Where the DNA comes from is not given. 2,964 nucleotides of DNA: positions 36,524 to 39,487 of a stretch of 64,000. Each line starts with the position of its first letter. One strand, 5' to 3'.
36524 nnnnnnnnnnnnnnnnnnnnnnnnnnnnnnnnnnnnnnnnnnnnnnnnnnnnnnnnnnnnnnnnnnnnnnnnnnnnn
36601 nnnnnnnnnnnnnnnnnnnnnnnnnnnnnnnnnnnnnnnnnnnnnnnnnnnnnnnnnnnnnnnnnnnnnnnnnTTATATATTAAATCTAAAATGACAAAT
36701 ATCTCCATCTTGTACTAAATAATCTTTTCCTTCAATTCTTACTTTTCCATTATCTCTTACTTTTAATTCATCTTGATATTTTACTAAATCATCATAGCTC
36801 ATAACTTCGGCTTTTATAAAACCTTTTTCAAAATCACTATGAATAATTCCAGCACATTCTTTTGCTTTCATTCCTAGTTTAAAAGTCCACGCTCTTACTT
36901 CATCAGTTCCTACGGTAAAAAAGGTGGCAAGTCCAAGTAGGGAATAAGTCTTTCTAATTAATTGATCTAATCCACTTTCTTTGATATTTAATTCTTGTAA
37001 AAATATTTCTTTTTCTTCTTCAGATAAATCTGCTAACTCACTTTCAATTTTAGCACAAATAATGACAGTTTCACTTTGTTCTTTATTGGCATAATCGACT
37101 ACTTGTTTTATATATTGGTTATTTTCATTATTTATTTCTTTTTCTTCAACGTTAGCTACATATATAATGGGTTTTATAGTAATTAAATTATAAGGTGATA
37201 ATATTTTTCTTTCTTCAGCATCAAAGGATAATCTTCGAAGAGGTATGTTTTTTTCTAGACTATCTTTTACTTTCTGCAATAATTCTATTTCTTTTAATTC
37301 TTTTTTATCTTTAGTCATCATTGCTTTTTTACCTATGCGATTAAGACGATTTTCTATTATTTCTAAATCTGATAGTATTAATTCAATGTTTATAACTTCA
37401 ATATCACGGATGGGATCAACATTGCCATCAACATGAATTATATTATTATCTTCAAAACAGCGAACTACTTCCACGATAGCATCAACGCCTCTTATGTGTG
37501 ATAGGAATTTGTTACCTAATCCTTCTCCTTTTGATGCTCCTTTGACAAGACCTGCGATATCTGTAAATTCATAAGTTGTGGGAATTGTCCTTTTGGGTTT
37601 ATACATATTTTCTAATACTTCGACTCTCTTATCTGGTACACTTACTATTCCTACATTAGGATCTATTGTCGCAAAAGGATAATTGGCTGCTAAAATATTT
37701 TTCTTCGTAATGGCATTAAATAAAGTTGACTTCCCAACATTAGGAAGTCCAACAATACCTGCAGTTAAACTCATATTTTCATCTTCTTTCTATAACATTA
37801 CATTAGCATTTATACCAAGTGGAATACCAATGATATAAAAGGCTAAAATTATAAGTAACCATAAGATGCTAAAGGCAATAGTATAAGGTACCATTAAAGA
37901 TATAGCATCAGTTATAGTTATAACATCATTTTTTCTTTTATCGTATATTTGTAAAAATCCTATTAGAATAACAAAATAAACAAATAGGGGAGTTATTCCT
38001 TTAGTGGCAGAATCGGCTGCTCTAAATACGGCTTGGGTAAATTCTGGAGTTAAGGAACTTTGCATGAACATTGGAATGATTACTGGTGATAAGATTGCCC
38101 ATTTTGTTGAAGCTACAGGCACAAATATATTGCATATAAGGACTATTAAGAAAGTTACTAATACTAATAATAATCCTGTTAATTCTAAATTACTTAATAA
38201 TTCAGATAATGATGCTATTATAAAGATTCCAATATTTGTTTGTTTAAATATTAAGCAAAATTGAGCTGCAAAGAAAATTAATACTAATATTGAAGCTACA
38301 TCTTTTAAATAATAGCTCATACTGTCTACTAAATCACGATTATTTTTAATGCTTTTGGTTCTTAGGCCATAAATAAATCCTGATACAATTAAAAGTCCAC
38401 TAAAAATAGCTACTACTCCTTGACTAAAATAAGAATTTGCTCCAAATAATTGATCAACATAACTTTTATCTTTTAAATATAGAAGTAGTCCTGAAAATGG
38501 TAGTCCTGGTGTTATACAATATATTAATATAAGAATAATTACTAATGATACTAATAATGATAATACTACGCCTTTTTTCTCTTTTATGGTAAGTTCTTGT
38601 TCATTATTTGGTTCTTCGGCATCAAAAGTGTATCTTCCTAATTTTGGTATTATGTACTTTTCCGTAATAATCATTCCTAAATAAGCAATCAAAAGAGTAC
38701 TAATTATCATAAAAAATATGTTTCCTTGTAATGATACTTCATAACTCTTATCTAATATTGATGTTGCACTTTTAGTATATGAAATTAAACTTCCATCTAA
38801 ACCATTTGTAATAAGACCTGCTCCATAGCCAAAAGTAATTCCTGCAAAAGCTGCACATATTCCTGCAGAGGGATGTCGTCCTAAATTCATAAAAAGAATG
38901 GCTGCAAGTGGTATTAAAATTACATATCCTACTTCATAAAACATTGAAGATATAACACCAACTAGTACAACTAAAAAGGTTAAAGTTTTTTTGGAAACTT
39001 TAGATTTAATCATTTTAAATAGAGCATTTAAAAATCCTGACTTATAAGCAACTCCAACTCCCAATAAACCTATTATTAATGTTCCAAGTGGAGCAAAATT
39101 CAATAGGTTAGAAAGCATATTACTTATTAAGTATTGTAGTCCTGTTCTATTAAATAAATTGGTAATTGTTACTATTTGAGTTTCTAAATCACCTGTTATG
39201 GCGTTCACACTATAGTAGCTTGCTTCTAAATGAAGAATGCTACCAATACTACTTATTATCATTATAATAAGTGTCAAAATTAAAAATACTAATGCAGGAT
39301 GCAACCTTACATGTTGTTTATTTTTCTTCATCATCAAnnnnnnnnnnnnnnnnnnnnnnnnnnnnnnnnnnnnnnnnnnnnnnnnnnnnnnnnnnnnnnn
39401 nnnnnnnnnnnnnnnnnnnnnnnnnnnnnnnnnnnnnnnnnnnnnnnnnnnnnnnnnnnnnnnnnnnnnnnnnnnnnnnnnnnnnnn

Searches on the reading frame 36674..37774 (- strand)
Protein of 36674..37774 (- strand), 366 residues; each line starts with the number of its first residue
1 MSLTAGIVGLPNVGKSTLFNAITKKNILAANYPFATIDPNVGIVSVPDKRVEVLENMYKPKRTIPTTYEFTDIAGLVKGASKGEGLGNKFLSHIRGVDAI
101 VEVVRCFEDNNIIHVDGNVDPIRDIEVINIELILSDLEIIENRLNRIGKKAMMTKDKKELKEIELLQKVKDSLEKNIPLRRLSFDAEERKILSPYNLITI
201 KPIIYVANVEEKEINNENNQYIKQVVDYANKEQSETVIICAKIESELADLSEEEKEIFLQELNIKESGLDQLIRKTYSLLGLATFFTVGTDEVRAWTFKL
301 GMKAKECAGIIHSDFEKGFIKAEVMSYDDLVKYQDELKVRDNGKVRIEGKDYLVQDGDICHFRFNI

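Call 90: search_protein_families(library=pfam, proteins=[window:36674-37774:-], max_evalue=0.00001)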
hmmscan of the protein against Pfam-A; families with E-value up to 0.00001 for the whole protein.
window:36674-37774:- (366 aa): 3 families
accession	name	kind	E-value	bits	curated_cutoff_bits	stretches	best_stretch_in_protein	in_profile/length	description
PF06071.19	YchF-GTPase_C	-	4.6e-39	132.9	27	1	282-365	1-84/84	Protein of unknown function (DUF933)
PF01926.29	MMR_HSR1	-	4.2e-22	78.8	21.9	1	5-116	2-93/113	50S ribosome-binding GTPase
PF02421.24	FeoB_N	-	1.1e-08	35.2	27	1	6-54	4-52/156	Ferrous iron transport protein B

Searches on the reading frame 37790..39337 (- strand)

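Call 90: search_protein_families(library=pfam, proteins=[window:37790-39337:-], max_evalue=0.00001)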
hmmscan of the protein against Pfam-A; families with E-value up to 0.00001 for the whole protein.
window:37790-39337:- (515 aa): 1 family
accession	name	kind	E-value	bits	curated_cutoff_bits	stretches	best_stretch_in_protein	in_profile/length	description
PF03806.19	ABG_transport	-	6.2e-123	411.1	27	1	13-513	15-500/502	AbgT putative transporter family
